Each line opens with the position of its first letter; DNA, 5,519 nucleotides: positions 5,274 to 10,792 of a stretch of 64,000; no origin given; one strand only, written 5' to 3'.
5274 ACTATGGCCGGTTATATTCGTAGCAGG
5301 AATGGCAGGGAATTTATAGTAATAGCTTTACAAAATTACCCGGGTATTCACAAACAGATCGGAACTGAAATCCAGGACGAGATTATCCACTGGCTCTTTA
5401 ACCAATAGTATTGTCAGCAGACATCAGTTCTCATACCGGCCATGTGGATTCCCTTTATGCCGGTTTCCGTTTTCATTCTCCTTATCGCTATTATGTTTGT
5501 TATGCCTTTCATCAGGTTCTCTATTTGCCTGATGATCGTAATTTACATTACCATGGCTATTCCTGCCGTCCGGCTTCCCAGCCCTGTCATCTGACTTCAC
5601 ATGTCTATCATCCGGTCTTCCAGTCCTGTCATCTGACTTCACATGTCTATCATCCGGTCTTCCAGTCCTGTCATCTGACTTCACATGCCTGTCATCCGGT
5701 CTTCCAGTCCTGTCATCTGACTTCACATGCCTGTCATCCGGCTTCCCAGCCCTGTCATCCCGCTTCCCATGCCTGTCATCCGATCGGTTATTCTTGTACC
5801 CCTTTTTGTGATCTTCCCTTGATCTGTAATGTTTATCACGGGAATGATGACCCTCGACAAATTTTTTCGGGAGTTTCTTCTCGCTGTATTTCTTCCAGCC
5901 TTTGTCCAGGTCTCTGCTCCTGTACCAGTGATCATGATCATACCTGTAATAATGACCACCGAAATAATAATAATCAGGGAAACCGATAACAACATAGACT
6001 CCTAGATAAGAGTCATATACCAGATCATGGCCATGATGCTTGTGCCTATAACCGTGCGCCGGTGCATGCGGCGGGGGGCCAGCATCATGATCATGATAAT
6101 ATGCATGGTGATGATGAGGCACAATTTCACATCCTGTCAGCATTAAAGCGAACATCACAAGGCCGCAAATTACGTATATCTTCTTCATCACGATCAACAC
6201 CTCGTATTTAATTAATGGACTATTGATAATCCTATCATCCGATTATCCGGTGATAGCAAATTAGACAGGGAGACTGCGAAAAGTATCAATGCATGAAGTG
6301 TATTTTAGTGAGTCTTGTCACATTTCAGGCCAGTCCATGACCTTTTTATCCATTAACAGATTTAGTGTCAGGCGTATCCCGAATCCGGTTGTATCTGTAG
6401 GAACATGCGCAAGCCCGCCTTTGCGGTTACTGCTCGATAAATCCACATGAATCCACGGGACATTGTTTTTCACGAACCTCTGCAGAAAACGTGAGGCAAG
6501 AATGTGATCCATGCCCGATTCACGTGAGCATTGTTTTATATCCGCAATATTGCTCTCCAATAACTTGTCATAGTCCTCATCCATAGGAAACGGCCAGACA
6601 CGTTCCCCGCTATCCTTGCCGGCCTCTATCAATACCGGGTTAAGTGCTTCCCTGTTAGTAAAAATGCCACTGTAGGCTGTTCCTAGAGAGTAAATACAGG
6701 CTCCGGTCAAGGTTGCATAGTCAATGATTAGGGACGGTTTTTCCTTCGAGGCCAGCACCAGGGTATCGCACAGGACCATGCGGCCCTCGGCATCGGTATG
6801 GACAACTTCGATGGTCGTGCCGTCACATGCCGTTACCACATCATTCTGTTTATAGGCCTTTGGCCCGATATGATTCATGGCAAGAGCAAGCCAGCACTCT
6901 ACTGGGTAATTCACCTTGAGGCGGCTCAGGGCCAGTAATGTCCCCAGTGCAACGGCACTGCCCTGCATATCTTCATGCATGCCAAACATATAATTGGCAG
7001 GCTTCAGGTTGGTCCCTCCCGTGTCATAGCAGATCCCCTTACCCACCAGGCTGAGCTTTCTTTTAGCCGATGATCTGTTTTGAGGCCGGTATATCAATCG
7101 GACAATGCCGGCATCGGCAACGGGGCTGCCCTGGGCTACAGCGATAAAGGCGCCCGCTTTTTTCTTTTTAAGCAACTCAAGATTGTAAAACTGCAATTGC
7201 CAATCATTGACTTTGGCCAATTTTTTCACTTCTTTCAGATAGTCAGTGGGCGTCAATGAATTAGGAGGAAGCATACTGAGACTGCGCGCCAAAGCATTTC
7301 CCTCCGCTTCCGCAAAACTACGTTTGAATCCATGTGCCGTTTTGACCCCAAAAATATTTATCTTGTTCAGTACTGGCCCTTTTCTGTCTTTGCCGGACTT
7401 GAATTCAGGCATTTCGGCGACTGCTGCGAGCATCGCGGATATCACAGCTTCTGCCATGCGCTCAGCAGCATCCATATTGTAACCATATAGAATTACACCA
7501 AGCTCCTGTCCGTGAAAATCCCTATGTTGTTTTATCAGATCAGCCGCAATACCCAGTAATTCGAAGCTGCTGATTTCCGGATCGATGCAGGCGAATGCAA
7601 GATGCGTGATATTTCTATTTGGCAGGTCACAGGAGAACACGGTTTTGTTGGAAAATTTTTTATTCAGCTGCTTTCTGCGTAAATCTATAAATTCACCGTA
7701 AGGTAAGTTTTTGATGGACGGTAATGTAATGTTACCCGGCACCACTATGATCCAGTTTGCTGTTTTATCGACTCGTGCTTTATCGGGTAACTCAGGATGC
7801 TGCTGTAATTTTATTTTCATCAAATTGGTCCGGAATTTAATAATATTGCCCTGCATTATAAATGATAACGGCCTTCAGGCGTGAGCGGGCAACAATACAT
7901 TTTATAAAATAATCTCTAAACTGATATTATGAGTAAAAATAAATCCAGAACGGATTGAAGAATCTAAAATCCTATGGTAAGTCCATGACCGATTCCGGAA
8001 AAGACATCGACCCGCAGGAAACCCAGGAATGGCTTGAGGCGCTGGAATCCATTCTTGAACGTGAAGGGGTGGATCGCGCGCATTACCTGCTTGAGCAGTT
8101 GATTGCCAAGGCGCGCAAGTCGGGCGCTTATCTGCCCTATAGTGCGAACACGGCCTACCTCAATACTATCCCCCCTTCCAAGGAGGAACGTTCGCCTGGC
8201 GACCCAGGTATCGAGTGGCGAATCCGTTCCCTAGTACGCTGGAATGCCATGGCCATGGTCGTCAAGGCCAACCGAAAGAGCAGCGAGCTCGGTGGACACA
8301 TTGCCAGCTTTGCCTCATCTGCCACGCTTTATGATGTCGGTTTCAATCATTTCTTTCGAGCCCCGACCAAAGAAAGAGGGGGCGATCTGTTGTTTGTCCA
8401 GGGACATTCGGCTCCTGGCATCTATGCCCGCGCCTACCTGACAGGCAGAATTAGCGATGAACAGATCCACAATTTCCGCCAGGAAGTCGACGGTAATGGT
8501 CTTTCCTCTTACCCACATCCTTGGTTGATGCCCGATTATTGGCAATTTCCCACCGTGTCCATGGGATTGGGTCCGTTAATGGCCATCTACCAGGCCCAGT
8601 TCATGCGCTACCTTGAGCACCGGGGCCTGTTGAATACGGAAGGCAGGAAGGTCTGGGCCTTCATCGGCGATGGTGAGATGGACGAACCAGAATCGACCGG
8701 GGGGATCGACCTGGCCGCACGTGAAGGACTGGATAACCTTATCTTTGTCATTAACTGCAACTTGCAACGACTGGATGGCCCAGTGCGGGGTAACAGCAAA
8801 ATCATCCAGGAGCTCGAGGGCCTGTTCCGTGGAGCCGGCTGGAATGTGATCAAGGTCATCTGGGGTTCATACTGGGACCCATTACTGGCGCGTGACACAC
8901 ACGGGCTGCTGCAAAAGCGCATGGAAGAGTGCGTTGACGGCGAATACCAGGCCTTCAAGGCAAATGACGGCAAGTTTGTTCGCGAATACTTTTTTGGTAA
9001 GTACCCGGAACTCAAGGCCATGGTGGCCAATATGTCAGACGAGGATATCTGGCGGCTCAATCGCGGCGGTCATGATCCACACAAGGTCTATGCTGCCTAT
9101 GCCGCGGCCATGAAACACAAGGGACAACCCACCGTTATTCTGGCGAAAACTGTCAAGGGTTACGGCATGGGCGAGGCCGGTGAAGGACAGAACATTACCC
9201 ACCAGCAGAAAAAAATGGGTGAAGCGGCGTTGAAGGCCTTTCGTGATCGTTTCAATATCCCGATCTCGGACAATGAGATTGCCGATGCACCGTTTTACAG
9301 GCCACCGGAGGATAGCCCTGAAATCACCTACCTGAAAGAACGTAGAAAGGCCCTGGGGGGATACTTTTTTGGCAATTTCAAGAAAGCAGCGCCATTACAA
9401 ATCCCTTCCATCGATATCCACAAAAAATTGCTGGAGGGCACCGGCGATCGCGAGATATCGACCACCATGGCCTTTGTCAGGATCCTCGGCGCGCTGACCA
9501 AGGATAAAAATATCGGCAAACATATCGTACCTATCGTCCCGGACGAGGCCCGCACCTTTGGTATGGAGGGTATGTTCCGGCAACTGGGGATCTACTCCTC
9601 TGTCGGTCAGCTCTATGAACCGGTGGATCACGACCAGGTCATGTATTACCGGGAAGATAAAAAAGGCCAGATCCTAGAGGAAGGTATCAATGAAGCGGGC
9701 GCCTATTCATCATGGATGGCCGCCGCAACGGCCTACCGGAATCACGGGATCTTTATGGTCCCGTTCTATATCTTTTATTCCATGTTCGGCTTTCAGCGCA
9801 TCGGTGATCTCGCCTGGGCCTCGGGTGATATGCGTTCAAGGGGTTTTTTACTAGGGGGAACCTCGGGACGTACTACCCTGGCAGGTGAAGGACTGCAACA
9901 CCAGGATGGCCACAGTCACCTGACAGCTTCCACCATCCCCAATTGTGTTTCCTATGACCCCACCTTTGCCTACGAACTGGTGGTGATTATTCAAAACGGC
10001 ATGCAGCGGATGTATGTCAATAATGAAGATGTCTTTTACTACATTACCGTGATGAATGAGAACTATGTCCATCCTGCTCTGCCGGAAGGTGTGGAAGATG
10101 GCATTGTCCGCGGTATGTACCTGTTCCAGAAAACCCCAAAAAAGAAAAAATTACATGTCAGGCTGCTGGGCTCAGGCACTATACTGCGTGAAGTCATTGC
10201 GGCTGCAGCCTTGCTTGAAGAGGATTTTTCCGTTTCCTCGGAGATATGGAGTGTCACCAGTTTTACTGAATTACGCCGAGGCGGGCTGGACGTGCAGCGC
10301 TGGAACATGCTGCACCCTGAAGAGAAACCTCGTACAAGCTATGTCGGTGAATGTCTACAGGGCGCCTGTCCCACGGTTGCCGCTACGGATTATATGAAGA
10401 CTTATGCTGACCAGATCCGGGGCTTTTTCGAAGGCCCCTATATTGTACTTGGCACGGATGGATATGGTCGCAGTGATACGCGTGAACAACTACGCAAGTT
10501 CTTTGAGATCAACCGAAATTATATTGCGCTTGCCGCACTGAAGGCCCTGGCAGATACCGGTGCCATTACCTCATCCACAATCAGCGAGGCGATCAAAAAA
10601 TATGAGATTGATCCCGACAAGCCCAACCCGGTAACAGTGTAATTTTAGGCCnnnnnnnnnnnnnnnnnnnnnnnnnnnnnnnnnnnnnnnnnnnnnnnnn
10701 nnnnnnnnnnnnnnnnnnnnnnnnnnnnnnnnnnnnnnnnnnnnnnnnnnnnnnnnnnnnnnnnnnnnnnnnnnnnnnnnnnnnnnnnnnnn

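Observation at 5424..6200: His-rich, highly charged lipoprotein with 42-bp in-frame tandem repeats (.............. x about 4.5)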

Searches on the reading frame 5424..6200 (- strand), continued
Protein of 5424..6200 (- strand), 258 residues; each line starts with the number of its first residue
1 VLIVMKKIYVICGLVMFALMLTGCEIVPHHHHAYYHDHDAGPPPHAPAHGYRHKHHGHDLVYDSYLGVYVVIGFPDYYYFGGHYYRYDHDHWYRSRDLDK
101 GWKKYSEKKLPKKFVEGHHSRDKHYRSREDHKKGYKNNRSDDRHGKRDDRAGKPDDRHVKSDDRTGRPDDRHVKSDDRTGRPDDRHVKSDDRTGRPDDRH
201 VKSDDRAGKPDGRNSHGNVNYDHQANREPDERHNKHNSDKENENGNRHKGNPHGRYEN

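Call 72: predict_structure(alignment_id=A4)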
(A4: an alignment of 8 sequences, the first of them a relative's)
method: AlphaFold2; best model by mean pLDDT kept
length: 231 residues; sequences in the alignment: 8
mean_pLDDT: 61.7   pTM: 0.43
mean pLDDT of the five models: 61.7, 61.6, 61.1, 60.7, 47.1
residues with pLDDT >= 90: 9; 70-90: 91; 50-70: 59; < 50: 72
segments of 3 or more residues with pLDDT < 50: 22-53, 125-142, 211-231
pLDDT, mean of each block of 10 residues (from residue 1): 61 66 40 27 30 58 66 77 86 86 87 79 46 38 58 62 75 81 82 83 72 35 27 29
secondary structure, 60 per line:
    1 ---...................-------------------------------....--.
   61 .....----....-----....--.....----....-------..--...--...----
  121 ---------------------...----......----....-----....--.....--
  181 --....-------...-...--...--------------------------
elements in order: H4-22 E54-57 E60-65 E70-73 E79-82 E85-89 E94-97 E142-144 E149-154 E159-162 E168-171 E174-178 E183-186 E194-196

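Call 76: find_encoding_contigs(protein=window:5424-6200:-, flank=6000, max_places=8)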
Protein window:5424-6200:- (258 aa): no gene with exactly this product is on record in the collection.

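Call 84: list_cluster_members(proteins=[L084:5485-6204:-, window:5427-6188:-])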
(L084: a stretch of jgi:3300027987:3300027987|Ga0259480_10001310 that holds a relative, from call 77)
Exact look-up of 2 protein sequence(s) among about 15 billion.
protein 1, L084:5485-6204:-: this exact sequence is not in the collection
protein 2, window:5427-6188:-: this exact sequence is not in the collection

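Call 89: list_cluster_members(proteins=[P0001, P0101, P0246, P0010])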
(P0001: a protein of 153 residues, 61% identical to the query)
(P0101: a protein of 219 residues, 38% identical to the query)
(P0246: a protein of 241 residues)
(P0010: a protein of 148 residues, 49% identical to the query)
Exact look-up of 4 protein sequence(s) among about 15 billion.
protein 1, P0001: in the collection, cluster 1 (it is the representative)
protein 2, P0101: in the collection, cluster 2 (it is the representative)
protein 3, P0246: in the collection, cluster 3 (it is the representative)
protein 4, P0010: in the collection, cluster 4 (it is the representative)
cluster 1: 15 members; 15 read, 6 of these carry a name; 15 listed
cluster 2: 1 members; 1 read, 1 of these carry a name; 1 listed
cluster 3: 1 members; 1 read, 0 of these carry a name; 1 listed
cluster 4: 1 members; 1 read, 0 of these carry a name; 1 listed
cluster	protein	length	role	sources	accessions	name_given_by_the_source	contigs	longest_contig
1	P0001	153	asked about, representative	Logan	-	-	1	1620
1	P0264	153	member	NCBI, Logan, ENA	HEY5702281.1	MAG TPA: hypothetical protein VIV20_02280 [Gammaproteobacteria bacterium]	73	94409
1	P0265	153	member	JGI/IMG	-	hypothetical protein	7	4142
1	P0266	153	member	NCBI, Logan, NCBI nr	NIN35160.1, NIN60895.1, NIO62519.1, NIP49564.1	MAG: hypothetical protein GWO08_13110 [Gammaproteobacteria bacterium] | hypothetical protein [Gammaproteobacteria bacterium]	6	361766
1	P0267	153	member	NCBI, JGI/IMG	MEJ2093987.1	MAG: hypothetical protein P8X93_02065 [Gammaproteobacteria bacterium] | hypothetical protein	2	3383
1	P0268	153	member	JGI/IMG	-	hypothetical protein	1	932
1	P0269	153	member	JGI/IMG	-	hypothetical protein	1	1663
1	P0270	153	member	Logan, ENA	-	-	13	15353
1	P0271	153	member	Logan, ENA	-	-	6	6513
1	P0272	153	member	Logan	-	-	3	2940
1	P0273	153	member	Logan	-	-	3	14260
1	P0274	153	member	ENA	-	-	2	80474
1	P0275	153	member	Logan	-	-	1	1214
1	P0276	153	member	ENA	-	-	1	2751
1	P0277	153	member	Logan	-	-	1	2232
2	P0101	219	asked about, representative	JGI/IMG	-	hypothetical protein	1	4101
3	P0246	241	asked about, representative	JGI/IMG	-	-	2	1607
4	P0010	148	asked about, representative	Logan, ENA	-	-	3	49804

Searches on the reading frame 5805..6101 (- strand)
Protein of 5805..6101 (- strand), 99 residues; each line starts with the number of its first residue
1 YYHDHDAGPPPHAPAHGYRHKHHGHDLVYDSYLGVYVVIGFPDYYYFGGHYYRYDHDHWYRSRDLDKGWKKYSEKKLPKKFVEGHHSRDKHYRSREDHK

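Call 51: search_dna_similar(query=window:5805-6101:-, collection=plasmids, mode=protein, max_evalue=0.001, max_rows=20)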
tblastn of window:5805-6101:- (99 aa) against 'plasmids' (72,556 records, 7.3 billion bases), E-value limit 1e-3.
No match.

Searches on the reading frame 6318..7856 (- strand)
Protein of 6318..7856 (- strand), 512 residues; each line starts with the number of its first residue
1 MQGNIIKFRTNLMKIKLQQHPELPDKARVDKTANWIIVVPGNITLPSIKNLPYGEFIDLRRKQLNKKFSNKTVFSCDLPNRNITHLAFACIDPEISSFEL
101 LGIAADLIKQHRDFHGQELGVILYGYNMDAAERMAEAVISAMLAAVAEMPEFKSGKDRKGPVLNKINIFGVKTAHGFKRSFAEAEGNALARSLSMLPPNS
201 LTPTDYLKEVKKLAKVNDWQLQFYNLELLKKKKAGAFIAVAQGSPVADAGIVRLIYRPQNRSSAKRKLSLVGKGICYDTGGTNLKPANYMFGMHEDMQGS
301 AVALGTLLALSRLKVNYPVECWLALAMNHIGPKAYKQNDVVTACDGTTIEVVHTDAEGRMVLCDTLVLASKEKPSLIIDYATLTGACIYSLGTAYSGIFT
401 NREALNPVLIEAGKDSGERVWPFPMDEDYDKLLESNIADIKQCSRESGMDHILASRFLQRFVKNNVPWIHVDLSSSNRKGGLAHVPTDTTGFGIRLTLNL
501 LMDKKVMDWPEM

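Call 4: search_protein_families(library=pfam, proteins=[window:6318-7856:-], max_evalue=1)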
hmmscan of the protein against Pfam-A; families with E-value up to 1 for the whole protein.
window:6318-7856:- (512 aa): 2 families
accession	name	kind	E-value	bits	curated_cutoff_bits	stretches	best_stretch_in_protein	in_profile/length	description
PF00883.26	Peptidase_M17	-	5.6e-98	328.5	25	1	189-496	2-308/310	Cytosol aminopeptidase family, catalytic domain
PF06795.16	Erythrovirus_X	-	0.05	14.4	27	1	279-333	6-59/81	Erythrovirus X protein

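Call 5: search_protein_families(library=ncbifam, proteins=[window:6318-7856:-], max_evalue=1)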
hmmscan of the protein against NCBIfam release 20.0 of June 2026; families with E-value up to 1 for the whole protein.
window:6318-7856:- (512 aa): 13 families
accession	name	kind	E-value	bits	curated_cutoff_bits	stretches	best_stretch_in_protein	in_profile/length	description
NF002073.0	PRK00913.1-2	equivalog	2.2e-90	304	432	1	133-501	126-498/505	leucyl aminopeptidase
NF002075.0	PRK00913.2-2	equivalog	1.1e-87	295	468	1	119-501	113-496/502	leucyl aminopeptidase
NF002076.0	PRK00913.2-3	equivalog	6e-84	282.9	491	1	99-503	89-492/494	leucyl aminopeptidase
NF002077.0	PRK00913.2-4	equivalog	1.5e-82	278.3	471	1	129-503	119-497/501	leucyl aminopeptidase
NF002074.0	PRK00913.1-4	equivalog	4.9e-81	273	415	1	108-503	97-492/496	leucyl aminopeptidase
NF002083.0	PRK00913.3-5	equivalog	1.1e-80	272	468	1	102-503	85-489/492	leucyl aminopeptidase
NF002081.0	PRK00913.3-3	equivalog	7.3e-71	239.4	485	1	168-504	145-481/485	leucyl aminopeptidase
NF002082.0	PRK00913.3-4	equivalog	2.9e-70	237.5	552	1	176-502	178-501/504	leucyl aminopeptidase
NF002080.0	PRK00913.3-2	equivalog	2.9e-69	234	475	1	181-477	129-423/447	leucyl aminopeptidase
NF002072.0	PRK00913.1-1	equivalog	1e-62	212.3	826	1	176-504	173-495/502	leucyl aminopeptidase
NF002078.0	PRK00913.2-5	equivalog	3.6e-62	210.5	622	1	94-500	82-493/500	leucyl aminopeptidase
NF003450.0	PRK05015.1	equivalog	1.3e-60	205.3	437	1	191-504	111-428/429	aminopeptidase PepB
NF002079.0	PRK00913.3-1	equivalog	5.6e-59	200.1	1013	1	184-475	171-462/496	leucyl aminopeptidase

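Call 74: find_encoding_contigs(protein=window:6318-7856:-, flank=4000, max_places=8)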
Protein window:6318-7856:- (512 aa): no gene with exactly this product is on record in the collection.

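Call 81: find_encoding_contigs(protein=window:6318-7820:-, flank=3000, max_places=10)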
Protein window:6318-7820:- (500 aa): 2 contigs read that carry it; 1 place shown.
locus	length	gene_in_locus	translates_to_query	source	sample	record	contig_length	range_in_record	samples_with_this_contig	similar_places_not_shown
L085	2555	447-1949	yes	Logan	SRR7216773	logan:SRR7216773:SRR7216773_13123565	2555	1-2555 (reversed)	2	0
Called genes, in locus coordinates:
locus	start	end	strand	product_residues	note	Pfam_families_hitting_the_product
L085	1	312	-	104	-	?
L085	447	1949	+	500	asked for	PF00883:Peptidase_M17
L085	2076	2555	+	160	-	?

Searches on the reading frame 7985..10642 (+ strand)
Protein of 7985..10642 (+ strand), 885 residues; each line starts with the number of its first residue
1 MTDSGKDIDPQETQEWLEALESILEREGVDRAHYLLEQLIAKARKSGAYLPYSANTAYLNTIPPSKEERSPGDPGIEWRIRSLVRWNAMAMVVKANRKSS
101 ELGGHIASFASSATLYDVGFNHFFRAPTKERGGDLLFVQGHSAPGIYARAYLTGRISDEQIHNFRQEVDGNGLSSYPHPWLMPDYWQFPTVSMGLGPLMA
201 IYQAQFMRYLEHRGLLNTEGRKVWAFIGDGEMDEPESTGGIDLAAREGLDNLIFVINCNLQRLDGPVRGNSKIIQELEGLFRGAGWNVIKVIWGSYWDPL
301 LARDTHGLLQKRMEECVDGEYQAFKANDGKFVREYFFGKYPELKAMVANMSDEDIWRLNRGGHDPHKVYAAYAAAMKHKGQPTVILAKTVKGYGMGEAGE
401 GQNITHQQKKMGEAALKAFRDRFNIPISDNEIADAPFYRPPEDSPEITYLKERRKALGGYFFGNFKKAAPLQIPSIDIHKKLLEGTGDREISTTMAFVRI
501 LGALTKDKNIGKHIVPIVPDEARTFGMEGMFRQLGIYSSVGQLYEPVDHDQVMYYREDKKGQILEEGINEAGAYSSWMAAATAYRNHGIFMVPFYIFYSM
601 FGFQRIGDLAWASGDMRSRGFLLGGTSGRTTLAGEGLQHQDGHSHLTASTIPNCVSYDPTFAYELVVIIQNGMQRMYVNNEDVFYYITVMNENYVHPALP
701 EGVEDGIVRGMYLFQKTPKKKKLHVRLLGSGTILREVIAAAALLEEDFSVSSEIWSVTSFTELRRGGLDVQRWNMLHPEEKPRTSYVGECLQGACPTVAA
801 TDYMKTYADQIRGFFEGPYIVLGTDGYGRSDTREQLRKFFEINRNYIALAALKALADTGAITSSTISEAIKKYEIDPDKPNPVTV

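Call 77: find_encoding_contigs(protein=window:7985-10642:+, flank=8000, max_places=8)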
Protein window:7985-10642:+ (885 aa): 1 contig read that carries it; 1 place shown.
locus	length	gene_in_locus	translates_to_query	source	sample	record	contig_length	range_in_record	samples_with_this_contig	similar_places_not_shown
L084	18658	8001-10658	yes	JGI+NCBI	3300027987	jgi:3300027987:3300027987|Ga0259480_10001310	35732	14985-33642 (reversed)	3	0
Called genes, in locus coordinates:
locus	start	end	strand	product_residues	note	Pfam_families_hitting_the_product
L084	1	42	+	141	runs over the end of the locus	PF07885:Ion_trans_2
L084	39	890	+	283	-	PF01210:NAD_Gly3P_dh_N (faint), PF03446:NAD_binding_2, PF07991:KARI_N (weak), PF14833:NAD_binding_11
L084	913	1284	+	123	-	PF04241:DUF423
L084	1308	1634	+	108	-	-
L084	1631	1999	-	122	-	PF06803:DUF1232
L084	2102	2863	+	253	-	PF03328:HpcH_HpaI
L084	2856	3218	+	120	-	-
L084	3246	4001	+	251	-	-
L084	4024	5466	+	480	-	PF02113:Peptidase_S13, PF13354:Beta-lactamase2 (faint)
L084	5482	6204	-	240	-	-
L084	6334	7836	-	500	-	PF00883:Peptidase_M17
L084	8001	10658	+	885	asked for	PF28598:PDH_E1_N, PF00456:Transketolase_N, PF17831:PDH_E1_M, PF22613:Transketolase_C_1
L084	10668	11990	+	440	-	PF00364:Biotin_lipoyl, PF25917:BSH_RND (faint), PF25984:BSH_YknX (faint), PF02817:E3_binding, PF00198:2-oxoacid_dh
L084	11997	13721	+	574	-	PF00364:Biotin_lipoyl, PF25984:BSH_YknX (faint), PF01262:AlaDh_PNT_C (faint), PF07992:Pyr_redox_2, PF12831:FAD_oxidored, PF13738:Pyr_redox_3 (weak), PF00070:Pyr_redox, PF02852:Pyr_redox_dim, +3 more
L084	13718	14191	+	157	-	PF00293:NUDIX, PF14815:NUDIX_4 (weak)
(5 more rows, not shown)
